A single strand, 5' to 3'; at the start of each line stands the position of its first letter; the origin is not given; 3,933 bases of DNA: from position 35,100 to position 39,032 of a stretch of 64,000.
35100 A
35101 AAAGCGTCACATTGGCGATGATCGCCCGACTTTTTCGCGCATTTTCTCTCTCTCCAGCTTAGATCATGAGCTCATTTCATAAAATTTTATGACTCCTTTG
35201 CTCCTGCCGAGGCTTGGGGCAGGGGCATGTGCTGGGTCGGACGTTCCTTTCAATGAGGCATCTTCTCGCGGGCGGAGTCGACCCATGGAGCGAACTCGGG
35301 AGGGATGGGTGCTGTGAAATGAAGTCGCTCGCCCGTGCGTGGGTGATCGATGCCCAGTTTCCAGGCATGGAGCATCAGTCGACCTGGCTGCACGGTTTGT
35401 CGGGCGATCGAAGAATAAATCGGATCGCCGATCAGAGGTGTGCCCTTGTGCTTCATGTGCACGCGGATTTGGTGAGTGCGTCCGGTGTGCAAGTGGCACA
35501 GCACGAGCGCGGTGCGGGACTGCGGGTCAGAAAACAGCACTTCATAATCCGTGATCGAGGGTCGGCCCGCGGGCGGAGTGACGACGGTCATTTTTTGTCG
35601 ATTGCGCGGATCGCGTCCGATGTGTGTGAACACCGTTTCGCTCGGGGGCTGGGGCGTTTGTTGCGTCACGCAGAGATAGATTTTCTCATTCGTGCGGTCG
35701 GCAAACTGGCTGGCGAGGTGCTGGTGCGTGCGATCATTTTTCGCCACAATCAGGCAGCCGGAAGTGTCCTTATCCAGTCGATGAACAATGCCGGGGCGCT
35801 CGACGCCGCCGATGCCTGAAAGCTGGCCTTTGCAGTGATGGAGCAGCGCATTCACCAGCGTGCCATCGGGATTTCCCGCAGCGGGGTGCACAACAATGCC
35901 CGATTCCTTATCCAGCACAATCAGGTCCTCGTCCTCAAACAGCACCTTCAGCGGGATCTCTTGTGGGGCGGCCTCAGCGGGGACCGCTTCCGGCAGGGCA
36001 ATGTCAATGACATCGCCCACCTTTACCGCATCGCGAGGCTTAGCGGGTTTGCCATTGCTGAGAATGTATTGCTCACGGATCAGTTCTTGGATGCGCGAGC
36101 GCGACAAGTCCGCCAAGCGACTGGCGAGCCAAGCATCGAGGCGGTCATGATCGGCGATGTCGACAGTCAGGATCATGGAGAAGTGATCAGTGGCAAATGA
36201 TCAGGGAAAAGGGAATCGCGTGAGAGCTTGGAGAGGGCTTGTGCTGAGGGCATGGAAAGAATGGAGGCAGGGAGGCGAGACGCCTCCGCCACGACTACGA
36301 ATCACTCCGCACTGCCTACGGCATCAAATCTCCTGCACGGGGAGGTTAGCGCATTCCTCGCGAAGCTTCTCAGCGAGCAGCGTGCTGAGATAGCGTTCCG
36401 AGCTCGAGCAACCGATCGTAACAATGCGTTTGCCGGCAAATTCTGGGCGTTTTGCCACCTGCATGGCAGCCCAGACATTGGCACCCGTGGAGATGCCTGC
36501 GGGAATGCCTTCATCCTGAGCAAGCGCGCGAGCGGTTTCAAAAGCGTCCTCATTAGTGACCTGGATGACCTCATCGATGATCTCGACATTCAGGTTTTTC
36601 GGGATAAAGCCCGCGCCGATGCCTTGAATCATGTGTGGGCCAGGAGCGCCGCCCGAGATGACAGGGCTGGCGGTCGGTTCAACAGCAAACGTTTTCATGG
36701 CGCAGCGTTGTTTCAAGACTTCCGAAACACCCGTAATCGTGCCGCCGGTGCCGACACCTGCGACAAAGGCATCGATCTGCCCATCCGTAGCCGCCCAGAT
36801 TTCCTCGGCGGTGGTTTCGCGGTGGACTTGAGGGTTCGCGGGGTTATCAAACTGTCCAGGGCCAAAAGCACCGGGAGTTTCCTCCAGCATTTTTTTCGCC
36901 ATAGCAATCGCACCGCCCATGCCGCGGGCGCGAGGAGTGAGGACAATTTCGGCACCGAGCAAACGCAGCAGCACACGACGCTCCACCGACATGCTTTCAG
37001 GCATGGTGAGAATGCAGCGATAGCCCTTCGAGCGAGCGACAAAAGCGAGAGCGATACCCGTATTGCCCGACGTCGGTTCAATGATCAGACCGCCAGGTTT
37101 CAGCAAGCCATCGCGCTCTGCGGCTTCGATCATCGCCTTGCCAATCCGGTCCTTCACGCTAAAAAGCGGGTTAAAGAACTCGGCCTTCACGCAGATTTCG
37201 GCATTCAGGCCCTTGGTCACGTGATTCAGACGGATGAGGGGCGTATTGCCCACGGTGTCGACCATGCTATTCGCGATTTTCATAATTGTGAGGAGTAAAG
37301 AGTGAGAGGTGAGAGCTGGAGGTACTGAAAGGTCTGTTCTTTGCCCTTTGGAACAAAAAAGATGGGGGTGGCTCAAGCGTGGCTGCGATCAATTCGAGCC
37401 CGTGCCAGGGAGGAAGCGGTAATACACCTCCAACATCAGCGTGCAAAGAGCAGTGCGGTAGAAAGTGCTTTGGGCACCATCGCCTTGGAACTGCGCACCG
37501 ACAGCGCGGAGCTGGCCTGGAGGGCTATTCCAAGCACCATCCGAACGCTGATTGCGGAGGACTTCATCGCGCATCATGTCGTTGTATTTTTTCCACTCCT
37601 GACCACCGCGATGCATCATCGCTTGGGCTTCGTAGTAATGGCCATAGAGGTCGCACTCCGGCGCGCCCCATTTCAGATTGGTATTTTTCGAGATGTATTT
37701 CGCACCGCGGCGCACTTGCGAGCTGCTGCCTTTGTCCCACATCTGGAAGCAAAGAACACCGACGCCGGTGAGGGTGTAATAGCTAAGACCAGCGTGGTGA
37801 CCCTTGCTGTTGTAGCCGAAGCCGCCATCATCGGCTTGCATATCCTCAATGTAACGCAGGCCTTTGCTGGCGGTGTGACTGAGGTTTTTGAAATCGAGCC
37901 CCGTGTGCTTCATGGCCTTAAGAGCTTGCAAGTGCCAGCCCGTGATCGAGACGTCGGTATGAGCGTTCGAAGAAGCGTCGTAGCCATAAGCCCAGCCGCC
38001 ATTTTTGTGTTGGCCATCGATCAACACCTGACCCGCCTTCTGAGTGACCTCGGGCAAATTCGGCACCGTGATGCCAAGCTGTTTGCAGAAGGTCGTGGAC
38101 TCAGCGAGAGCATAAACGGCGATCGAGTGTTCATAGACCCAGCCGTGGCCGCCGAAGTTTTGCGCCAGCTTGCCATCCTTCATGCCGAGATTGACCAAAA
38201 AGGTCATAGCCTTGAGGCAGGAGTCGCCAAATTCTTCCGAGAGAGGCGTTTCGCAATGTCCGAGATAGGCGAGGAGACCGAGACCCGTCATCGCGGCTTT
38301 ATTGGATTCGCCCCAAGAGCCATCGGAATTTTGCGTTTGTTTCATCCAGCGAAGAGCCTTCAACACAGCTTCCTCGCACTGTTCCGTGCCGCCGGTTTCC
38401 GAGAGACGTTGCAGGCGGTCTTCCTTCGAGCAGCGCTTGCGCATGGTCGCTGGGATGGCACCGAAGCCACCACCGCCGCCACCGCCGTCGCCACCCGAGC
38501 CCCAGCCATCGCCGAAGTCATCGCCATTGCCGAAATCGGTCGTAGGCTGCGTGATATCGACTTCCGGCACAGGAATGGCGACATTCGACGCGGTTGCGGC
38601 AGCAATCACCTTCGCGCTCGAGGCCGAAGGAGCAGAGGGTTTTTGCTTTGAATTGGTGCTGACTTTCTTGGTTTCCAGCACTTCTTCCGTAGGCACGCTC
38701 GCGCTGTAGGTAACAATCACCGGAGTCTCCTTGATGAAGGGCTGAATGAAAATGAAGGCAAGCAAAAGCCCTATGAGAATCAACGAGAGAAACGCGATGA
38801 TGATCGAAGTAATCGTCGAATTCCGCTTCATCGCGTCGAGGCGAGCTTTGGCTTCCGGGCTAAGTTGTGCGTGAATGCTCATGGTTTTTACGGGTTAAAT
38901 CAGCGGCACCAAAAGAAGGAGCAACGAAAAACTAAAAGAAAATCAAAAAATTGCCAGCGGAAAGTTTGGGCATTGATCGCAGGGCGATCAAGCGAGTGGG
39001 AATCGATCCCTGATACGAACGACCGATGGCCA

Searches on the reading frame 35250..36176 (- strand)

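Call 22: search_protein_families(library=pfam, proteins=[window:35250-36176:-], max_evalue=0.001)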
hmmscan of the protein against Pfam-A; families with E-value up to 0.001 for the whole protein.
window:35250-36176:- (308 aa): 2 families
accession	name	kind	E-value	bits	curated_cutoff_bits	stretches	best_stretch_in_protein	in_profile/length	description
PF00849.27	PseudoU_synth_2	-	2e-32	112.9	26.8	1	84-243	1-152/152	RNA pseudouridylate synthase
PF01479.30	S4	-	7.9e-10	38.8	22.8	1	12-57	2-48/48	S4 domain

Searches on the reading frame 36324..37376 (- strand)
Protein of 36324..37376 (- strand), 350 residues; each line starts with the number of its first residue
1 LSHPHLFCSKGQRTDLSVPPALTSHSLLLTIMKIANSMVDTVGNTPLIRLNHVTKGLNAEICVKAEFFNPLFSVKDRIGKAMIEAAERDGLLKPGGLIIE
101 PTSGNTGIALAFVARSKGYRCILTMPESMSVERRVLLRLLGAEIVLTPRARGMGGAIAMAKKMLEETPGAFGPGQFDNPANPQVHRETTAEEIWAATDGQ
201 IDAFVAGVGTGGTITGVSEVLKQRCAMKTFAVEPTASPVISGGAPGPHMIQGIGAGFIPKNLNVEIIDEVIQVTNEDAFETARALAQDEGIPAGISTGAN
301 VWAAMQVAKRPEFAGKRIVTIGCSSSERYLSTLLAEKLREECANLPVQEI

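Call 22: search_protein_families(library=pfam, proteins=[window:36324-37376:-], max_evalue=0.001)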
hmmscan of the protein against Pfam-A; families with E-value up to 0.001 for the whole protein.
window:36324-37376:- (350 aa): 1 family
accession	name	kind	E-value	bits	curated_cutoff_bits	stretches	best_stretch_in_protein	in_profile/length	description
PF00291.31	PALP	-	7.1e-73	245.9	35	1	41-323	4-294/295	Pyridoxal-phosphate dependent enzyme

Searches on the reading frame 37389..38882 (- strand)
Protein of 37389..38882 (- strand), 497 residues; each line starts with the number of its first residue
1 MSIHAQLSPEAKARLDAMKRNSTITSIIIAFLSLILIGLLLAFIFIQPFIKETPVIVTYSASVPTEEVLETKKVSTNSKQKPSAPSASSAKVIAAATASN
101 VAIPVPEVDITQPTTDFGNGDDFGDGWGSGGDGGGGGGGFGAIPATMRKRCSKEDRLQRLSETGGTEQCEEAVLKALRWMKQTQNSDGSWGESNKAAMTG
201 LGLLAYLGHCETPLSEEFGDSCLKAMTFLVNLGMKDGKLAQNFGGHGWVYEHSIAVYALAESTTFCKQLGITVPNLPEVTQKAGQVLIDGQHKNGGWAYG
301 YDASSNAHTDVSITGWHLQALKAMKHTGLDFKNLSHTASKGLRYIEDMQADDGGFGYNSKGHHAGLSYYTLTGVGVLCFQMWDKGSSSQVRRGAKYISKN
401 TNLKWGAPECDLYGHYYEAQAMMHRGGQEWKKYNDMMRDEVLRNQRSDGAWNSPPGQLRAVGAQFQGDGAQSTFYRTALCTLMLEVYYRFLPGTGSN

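Call 22: search_protein_families(library=pfam, proteins=[window:37389-38882:-], max_evalue=0.001)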
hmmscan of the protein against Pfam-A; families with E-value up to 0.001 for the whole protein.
window:37389-38882:- (497 aa): 2 families
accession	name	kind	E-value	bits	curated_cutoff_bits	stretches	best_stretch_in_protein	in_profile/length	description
PF13243.12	SQHop_cyclase_C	-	1.7e-08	34.3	26.1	1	166-195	202-231/319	Squalene-hopene cyclase C-terminal domain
PF13249.12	SQHop_cyclase_N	-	7.3e-05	22.5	26.2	0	170-209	229-268/291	Squalene-hopene cyclase N-terminal domain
